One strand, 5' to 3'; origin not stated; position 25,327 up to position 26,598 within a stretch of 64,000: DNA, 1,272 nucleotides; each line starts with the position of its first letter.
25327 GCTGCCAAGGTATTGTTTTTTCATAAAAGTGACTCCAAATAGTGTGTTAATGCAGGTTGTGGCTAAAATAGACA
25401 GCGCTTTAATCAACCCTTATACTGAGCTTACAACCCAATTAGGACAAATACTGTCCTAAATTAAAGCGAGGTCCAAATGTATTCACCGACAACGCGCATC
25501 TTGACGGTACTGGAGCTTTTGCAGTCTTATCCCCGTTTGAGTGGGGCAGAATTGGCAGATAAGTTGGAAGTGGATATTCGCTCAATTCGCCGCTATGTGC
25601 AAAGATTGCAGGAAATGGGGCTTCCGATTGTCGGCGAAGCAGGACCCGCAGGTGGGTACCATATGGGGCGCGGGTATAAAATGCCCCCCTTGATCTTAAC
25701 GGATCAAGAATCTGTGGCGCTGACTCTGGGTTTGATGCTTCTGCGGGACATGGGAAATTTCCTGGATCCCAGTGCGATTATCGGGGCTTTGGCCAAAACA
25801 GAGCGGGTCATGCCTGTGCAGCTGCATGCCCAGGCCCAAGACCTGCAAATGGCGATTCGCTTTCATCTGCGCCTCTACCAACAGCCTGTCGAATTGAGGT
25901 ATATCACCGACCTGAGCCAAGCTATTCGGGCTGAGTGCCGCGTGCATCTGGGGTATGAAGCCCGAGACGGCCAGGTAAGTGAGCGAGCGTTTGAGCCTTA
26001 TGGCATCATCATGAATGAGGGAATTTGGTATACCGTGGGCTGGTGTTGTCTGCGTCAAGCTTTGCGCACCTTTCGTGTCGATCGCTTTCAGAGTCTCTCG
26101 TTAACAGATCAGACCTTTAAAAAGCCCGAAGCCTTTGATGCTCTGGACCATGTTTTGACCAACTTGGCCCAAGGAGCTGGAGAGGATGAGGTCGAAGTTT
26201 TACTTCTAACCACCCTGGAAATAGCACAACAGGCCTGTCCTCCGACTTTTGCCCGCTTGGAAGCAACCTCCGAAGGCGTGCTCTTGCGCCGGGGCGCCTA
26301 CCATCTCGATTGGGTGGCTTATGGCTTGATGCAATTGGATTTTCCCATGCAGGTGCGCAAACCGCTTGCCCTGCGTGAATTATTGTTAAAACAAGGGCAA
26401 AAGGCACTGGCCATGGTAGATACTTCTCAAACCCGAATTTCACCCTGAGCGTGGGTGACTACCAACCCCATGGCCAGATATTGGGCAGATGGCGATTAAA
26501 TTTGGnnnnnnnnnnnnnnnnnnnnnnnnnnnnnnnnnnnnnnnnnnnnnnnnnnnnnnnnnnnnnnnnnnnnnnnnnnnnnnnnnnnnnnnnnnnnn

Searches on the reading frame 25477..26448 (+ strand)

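Call 21: search_protein_families(library=pfam, proteins=[window:25477-26448:+], max_evalue=0.001)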
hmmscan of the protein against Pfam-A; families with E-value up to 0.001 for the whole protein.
window:25477-26448:+ (323 aa): 6 families
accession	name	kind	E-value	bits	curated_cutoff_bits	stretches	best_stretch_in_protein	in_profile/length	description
PF13280.12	WYL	-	4.7e-21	75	21.8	1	142-207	2-68/70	WYL domain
PF08279.18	HTH_11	-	1.5e-13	50.9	25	1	7-61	1-54/55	HTH domain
PF19187.6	HTH_PafC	-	6.1e-08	33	32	0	71-109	76-114/115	PafC helix-turn-helix domain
PF13412.12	HTH_24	-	4e-07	30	21.9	1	11-49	8-46/48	Winged helix-turn-helix DNA-binding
PF09339.16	HTH_IclR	-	0.00021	21.4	22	1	6-49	3-47/52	IclR helix-turn-helix domain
PF03444.21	HrcA_DNA-bdg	-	0.00049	20.2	21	1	21-62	24-64/79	Winged helix-turn-helix transcription repressor, HrcA DNA-binding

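Call 87: search_protein_families(library=padloc, proteins=[window:25477-26448:+], max_evalue=0.01)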
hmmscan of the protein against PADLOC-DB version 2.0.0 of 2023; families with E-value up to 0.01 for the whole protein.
window:25477-26448:+ (323 aa): 5 families
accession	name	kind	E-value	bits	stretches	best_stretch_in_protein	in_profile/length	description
PDLC01457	WYL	-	1.2e-50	170.2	1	5-241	3-207/229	"CAS-I,CAS-II,CAS-III,CAS-IV,CAS-V,CAS-VI; associated_signaling"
PDLC01652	WYL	-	2e-23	81.5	1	140-311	17-162/162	"CAS-I,CAS-II,CAS-III,CAS-IV,CAS-V,CAS-VI; associated_signaling"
PDLC01766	Cas3c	-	4.6e-14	49.6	1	5-223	7-220/1009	-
PDLC03787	RTasWYL-YodC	-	4.5e-05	20.7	1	152-210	288-350/354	DRT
PDLC01044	Csa3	-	0.00063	17.7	1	9-49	139-178/194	Type I-A associated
